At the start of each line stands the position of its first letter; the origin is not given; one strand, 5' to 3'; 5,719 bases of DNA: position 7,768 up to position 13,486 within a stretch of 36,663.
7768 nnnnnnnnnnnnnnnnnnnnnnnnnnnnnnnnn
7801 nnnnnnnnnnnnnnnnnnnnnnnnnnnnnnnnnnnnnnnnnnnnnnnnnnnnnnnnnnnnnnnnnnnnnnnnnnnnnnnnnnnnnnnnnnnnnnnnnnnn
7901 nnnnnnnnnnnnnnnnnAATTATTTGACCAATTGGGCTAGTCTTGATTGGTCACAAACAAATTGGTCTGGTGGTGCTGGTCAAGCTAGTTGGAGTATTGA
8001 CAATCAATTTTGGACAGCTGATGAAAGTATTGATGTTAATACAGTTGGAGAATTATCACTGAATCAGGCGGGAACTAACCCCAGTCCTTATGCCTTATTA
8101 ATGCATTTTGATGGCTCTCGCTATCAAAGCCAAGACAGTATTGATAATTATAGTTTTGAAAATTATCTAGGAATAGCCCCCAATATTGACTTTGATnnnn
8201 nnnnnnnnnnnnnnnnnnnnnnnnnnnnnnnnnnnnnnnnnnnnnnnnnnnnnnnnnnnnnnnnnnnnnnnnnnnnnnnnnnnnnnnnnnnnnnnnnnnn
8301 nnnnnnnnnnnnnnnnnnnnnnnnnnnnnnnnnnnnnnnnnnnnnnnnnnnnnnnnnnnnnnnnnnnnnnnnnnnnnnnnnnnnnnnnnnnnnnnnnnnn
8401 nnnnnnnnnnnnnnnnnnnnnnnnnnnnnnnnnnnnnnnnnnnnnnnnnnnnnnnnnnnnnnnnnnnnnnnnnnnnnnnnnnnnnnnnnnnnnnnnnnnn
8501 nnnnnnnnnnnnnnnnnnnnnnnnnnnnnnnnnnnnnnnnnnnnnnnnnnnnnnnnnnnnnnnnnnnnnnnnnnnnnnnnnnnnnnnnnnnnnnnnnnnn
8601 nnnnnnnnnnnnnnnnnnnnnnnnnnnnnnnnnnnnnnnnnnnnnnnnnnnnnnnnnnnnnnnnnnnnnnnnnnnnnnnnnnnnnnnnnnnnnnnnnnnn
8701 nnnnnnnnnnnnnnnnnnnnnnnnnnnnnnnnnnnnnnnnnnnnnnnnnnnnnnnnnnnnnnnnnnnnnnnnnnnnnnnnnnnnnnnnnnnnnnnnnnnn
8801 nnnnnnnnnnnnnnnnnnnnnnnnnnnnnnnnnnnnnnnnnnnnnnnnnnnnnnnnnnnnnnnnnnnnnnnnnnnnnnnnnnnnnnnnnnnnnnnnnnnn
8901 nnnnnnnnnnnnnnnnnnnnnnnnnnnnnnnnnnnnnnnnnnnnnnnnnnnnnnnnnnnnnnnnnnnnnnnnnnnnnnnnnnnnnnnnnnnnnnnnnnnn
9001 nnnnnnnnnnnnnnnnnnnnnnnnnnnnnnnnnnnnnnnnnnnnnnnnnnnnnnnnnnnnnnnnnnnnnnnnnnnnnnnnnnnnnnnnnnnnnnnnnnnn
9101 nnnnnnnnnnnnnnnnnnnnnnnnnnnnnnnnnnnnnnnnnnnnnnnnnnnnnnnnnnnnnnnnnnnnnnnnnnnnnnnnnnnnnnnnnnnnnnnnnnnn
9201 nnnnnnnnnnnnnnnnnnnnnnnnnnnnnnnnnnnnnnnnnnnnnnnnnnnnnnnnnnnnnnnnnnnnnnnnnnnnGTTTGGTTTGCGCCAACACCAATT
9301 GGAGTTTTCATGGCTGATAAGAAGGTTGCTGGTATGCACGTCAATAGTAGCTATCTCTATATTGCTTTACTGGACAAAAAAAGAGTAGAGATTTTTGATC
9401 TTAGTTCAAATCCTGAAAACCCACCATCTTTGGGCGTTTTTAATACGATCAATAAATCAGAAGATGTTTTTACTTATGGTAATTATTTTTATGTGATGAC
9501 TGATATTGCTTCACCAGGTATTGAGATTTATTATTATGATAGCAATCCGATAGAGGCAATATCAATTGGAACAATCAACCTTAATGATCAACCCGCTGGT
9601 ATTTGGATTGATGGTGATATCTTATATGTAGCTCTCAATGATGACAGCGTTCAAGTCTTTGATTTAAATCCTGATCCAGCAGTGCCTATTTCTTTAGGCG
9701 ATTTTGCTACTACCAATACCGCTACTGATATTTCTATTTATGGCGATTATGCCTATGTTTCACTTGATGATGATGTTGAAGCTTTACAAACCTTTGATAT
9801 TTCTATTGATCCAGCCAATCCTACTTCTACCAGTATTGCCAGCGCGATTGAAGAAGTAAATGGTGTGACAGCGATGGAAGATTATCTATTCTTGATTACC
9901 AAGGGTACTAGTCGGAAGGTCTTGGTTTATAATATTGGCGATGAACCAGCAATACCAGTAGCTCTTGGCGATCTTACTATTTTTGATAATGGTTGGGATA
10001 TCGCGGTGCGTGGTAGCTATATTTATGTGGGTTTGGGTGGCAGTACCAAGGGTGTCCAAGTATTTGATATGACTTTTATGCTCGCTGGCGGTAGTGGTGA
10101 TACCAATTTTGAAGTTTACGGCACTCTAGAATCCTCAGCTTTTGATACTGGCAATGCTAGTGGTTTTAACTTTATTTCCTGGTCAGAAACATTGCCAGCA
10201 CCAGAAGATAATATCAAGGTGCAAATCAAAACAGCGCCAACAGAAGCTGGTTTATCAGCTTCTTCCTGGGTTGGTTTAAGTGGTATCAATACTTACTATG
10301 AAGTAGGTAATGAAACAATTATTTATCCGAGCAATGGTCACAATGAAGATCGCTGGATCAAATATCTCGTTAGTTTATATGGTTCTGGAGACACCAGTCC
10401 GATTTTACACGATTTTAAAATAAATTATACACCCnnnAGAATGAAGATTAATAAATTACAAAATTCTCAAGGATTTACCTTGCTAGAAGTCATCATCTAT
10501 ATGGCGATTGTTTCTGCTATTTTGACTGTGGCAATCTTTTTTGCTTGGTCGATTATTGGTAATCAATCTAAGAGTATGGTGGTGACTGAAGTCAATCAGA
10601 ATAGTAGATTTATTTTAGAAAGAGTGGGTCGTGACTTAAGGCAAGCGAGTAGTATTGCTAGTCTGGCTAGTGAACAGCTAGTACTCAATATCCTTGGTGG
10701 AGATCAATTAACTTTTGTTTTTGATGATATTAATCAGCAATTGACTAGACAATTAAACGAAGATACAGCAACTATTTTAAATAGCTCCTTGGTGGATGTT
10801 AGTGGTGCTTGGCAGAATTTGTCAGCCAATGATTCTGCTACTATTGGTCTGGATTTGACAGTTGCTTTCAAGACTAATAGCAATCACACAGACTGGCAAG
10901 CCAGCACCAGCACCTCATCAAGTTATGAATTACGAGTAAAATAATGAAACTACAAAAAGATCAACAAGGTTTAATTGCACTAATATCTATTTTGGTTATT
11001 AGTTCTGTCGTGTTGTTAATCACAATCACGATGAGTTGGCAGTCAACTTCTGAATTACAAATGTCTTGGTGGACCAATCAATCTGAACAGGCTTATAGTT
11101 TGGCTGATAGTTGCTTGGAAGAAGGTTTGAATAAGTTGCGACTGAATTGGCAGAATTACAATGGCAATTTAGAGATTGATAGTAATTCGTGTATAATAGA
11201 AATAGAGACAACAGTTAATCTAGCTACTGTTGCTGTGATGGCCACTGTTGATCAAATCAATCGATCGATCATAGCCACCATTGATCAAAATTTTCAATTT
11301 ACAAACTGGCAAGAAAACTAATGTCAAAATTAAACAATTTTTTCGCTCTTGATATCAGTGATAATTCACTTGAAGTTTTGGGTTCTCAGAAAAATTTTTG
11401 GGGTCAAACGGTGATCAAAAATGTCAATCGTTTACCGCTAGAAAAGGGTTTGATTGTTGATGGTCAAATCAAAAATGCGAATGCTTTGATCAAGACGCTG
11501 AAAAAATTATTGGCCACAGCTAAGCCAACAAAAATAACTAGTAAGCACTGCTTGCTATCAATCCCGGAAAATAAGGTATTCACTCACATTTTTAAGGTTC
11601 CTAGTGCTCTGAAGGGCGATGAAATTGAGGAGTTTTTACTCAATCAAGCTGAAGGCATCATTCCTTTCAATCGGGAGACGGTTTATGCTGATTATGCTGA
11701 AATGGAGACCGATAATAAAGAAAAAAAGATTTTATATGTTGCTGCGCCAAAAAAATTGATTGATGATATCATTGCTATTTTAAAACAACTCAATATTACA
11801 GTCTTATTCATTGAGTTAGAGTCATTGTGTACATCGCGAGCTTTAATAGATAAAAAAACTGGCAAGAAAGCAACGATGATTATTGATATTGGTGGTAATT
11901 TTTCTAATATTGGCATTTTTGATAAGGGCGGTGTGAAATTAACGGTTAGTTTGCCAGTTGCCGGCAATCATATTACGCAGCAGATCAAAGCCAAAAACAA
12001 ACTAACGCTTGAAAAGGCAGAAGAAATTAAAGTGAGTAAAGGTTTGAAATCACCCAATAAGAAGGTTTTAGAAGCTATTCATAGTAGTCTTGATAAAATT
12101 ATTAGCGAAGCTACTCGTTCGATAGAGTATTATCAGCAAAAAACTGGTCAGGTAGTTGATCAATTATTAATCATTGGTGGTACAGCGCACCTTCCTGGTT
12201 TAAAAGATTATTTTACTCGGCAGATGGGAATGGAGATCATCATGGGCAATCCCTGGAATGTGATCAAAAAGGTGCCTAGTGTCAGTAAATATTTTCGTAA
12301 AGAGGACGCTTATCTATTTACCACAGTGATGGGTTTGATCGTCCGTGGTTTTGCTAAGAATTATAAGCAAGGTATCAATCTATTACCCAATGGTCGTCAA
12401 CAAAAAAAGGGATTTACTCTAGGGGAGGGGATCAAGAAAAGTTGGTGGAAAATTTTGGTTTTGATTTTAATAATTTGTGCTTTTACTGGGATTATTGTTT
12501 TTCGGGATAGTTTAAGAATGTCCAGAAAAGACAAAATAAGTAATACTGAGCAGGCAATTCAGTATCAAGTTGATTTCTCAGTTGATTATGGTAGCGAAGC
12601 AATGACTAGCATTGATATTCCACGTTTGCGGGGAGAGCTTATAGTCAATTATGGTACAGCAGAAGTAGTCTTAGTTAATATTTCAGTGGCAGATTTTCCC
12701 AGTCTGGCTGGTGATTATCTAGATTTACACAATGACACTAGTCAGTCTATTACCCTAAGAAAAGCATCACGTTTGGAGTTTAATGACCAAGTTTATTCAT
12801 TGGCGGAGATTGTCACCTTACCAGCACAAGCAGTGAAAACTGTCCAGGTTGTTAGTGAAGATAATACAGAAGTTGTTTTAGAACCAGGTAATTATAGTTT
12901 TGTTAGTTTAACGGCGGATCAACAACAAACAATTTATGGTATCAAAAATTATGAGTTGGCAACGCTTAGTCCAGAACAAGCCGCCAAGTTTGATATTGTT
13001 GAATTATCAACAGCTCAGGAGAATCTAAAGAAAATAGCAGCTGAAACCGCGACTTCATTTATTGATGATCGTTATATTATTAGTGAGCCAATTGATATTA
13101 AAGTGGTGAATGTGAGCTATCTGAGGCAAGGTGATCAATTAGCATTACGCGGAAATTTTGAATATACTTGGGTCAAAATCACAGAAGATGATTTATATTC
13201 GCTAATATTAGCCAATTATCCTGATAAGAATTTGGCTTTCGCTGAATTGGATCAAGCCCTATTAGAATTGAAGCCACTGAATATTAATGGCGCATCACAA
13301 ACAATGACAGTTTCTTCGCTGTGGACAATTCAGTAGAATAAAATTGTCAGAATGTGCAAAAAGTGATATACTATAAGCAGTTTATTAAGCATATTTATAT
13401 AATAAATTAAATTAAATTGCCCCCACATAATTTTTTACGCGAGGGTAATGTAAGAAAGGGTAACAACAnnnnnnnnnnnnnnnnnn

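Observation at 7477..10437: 986-aa pilin-headed multi-lectin/beta-propeller protein: a tip adhesin fused onto a minor pilin?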

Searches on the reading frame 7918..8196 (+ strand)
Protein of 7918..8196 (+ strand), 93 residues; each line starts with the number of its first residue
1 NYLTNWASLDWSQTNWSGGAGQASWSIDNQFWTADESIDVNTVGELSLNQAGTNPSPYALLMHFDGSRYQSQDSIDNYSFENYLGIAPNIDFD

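Call 50: search_protein_families(library=pfam, proteins=[window:7918-8196:+], max_evalue=10)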
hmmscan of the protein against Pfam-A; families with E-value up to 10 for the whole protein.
window:7918-8196:+ (93 aa): 0 families

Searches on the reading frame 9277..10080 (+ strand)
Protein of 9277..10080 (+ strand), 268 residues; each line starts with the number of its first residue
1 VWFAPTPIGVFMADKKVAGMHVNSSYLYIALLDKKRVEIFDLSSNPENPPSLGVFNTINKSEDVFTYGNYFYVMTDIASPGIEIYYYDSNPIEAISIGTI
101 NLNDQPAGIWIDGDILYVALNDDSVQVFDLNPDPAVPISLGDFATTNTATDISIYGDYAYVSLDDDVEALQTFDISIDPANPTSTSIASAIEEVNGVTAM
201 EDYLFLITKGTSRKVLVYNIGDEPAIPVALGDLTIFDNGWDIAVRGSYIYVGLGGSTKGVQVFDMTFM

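Call 50: search_protein_families(library=pfam, proteins=[window:9277-10080:+], max_evalue=10)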
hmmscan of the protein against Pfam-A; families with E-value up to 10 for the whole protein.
window:9277-10080:+ (268 aa): 2 families
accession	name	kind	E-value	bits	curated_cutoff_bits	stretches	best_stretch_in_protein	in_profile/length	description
PF08309.17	LVIVD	-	9.3e-10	38.1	20.2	3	149-183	4-35/42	LVIVD repeat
PF17595.7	DUF5491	-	0.026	15.3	27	1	172-196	31-55/68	Family of unknown function (DUF5491)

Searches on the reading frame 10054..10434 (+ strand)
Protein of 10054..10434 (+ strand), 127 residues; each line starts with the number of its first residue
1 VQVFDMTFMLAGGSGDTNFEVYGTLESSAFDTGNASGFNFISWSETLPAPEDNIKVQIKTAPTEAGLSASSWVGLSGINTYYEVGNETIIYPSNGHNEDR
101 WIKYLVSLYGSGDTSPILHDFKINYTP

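Call 50: search_protein_families(library=pfam, proteins=[window:10054-10434:+], max_evalue=10)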
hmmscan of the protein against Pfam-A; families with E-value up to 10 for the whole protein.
window:10054-10434:+ (127 aa): 0 families

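Call 51: search_solved_structures(query=window:10054-10434:+, max_evalue=10)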
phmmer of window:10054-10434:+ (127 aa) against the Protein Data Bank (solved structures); distinct sequences matched with E-value up to 10: 0.

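Call 54: find_homologous_proteins(query=A5, max_evalue=0.001)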
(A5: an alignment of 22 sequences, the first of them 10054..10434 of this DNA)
Query A5 (22 sequences) (127 aa, profile of the alignment): 10 proteins with E <= 0.001 among 2148 candidates.
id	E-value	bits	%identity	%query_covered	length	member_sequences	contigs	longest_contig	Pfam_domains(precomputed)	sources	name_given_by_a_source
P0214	1.1e-43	166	38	83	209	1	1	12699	-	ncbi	-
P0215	1.1e-43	166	38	84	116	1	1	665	-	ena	-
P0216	6.4e-43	164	32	91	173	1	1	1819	-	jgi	-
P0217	1.0e-42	163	32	88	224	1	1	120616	-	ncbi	ncbi:MAG: hypothetical protein ABIH87_03090, partial [bacterium]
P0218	5.3e-42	161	36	83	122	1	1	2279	-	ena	-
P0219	5.4e-42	161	31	98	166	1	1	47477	-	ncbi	ncbi:MAG: hypothetical protein ABII02_04290, partial [Candidatus Magasanikbacteria bacterium]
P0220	2.5e-31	126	30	87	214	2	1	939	PF00276.26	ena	-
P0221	1.4e-30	124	33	87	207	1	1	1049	-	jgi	-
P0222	4.8e-30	122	33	88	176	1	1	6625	-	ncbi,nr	ncbi:MAG: hypothetical protein Q8P20_10275, partial [bacterium]|nr:hypothetical protein [bacterium]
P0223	4.2e-28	116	40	97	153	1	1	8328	-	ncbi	-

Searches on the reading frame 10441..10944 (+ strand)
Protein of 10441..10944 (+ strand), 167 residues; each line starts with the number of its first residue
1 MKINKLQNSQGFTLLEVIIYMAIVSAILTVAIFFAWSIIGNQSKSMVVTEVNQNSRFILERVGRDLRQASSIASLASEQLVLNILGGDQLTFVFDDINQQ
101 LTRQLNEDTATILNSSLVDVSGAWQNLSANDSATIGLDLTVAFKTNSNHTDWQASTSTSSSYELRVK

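Call 4: search_protein_families(library=pfam, proteins=[window:10441-10944:+], max_evalue=0.1)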
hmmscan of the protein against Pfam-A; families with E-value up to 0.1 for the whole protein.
window:10441-10944:+ (167 aa): 3 families
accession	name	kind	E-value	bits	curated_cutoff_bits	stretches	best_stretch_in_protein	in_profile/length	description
PF07963.17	N_methyl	-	9e-07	28.7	21.2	1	8-31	3-26/27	Prokaryotic N-terminal methylation motif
PF20456.3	DUF6709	-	0.00056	19.4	27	1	10-97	181-260/339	Family of unknown function (DUF6709)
PF08738.15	Gon7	-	0.043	14.3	25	1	46-110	26-89/107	Gon7 family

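Call 6: search_protein_families(library=ncbifam, proteins=[window:10441-10941:+], max_evalue=0.1)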
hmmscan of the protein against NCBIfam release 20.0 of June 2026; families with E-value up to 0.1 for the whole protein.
window:10441-10941:+ (167 aa): 11 families
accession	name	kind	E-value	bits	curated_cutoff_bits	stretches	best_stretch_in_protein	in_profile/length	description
NF038304.1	EPS_HpsC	equivalog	1.4e-05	24.8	200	1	4-101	15-96/318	hormogonium polysaccharide secretion pseudopilin HpsC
NF007848.0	PRK10557.1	equivalog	0.00019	20.8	120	1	6-70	7-71/192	prepilin peptidase-dependent protein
NF041002.1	pilin_ComGF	equivalog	0.00046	20.4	80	1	10-105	2-96/139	competence type IV pilus minor pilin ComGF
TIGR02532.1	IV_pilin_GFxxxE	domain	0.00053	19.7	16.3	1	10-32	2-24/24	prepilin-type N-terminal cleavage/methylation domain-containing protein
TIGR02599.1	TIGR02599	subfamily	0.0013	18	256.5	1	11-70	1-60/361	Verru_Chthon cassette protein C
NF007800.0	PRK10506.1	equivalog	0.0019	18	158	1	5-59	4-55/163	prepilin peptidase-dependent protein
TIGR02596.1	TIGR02596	subfamily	0.047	13.8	70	1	12-45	1-34/196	Verru_Chthon cassette protein D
NF007862.0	PRK10574.1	equivalog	0.058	13.5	138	1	7-32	2-27/145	prepilin peptidase-dependent pilin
NF041013.1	T4P_ComGE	equivalog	0.073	13.2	49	1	7-32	1-26/83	competence type IV pilus minor pilin ComGE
TIGR01707.1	gspI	equivalog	0.09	13.3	44.35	0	11-32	1-22/101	type II secretion system minor pseudopilin GspI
NF040999.1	pilin_ComGC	equivalog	0.091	13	75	0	10-32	2-24/84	competence type IV pilus major pilin ComGC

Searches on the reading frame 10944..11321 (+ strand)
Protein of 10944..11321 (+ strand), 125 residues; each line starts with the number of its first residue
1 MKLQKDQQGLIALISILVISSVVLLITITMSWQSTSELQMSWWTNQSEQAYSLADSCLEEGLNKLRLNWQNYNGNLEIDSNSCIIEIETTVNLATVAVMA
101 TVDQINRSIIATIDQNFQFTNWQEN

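Call 4: search_protein_families(library=pfam, proteins=[window:10944-11321:+], max_evalue=0.1)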
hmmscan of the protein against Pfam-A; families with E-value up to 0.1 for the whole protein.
window:10944-11321:+ (125 aa): 2 families
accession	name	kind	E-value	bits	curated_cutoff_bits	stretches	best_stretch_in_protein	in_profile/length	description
PF22809.1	DUF7014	-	0.012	16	27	1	39-83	49-93/137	Domain of unknown function (DUF7014)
PF24870.1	DUF7735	-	0.013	15.9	27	1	28-87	81-141/147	Domain of unknown function (DUF7735)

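Call 6: search_protein_families(library=ncbifam, proteins=[window:10944-11318:+], max_evalue=0.1)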
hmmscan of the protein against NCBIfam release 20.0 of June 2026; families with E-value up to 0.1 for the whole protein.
window:10944-11318:+ (125 aa): 3 families
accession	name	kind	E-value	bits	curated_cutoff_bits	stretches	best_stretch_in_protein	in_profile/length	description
NF037980.1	T2SS_GspK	equivalog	3.1e-05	23.7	130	1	11-68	4-61/307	type II secretion system minor pseudopilin GspK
NF041581.1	SosA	equivalog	0.036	14.3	60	0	5-82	4-71/77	DNA damage-induced cell division inhibitor SosA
NF007179.0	PRK09609.1-4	equivalog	0.096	12.3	630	1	3-50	254-302/335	hypothetical protein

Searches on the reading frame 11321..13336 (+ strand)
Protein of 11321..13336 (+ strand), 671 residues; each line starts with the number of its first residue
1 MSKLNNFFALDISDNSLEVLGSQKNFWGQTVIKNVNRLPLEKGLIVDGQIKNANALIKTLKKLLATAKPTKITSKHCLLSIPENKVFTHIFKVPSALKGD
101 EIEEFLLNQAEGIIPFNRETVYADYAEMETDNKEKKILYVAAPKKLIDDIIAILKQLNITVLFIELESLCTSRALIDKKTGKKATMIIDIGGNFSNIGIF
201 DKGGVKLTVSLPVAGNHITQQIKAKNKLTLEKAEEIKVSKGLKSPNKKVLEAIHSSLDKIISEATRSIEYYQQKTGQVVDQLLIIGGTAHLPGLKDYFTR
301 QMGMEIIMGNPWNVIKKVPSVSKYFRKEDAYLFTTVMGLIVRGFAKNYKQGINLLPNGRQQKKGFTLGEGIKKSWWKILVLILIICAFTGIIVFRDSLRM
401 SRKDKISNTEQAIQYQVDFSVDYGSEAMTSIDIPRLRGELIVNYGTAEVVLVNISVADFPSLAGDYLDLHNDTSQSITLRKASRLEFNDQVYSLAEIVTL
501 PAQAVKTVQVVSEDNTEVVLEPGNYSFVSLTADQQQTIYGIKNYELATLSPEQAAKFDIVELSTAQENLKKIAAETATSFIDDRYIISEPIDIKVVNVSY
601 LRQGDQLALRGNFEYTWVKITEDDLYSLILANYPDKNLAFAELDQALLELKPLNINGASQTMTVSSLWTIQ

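Call 4: search_protein_families(library=pfam, proteins=[window:11321-13336:+], max_evalue=0.1)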
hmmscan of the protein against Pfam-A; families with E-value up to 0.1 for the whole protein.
window:11321-13336:+ (671 aa): 5 families
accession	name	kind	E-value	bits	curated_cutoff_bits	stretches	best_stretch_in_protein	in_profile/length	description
PF11104.14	PilM_2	-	1.3e-39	136.5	27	1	10-344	2-340/340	Type IV pilus assembly protein PilM;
PF14450.12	FtsA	-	3.7e-14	53.6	31.8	1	187-312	2-113/127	Cell division protein FtsA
PF06723.19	MreB_Mbl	-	1.7e-10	40.7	27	2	183-238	145-206/327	MreB/Mbl protein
PF06277.17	EutA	-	0.00016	21.1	27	1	182-269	142-228/475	Ethanolamine utilisation protein EutA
PF02541.22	Ppx-GppA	-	0.058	13.3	27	0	157-256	86-185/285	Ppx/GppA phosphatase family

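Call 6: search_protein_families(library=ncbifam, proteins=[window:11321-13333:+], max_evalue=0.1)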
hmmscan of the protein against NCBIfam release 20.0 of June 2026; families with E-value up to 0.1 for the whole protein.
window:11321-13333:+ (671 aa): 9 families
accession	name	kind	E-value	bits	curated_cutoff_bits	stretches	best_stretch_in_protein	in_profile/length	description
TIGR01175.1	pilM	subfamily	1.1e-44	152.9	133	1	10-344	8-348/348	type IV pilus assembly protein PilM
NF045709.1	Amuc_1101_fam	equivalog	2.4e-28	99.3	650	1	70-363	65-368/608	Amuc_1101 family PilM-like pilus complex protein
TIGR01174.1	ftsA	equivalog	1.1e-15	57.6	175.85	1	136-245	149-258/371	cell division protein FtsA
NF011660.0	PRK15080.1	equivalog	4.6e-12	45.7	182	1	184-308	142-257/277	ethanolamine utilization protein EutJ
TIGR02529.1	EutJ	subfamily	6.6e-12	45.4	152.1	1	183-309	108-225/239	ethanolamine utilization protein EutJ family protein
NF010539.0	PRK13927.1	subfamily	8.5e-08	31.5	293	1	183-224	151-192/339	rod shape-determining protein MreB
NF010540.1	PRK13929.1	exception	5.8e-07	28.9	515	1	184-241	151-214/334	rod-share determining protein MreBH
NF007009.0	PRK09472.1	equivalog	1.8e-06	27.3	409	1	140-242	161-263/420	cell division protein FtsA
TIGR00904.1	mreB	subfamily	7.8e-06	25.2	365.75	1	183-223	150-190/334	MreB/Mrl family cell shape determining protein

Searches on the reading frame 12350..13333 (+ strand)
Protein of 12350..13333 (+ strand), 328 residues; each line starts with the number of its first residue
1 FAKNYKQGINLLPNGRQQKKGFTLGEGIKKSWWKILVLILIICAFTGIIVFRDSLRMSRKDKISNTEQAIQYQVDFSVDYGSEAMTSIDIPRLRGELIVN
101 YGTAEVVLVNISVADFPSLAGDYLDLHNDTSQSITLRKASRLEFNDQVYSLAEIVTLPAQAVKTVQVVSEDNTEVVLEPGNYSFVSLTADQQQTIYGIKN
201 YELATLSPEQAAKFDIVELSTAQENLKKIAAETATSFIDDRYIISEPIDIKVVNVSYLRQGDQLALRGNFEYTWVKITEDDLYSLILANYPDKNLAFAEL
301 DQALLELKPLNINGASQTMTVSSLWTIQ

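Call 59: search_protein_families(library=pfam, proteins=[window:12350-13333:+], max_evalue=0.001)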
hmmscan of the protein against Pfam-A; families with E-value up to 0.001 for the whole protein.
window:12350-13333:+ (328 aa): 0 families
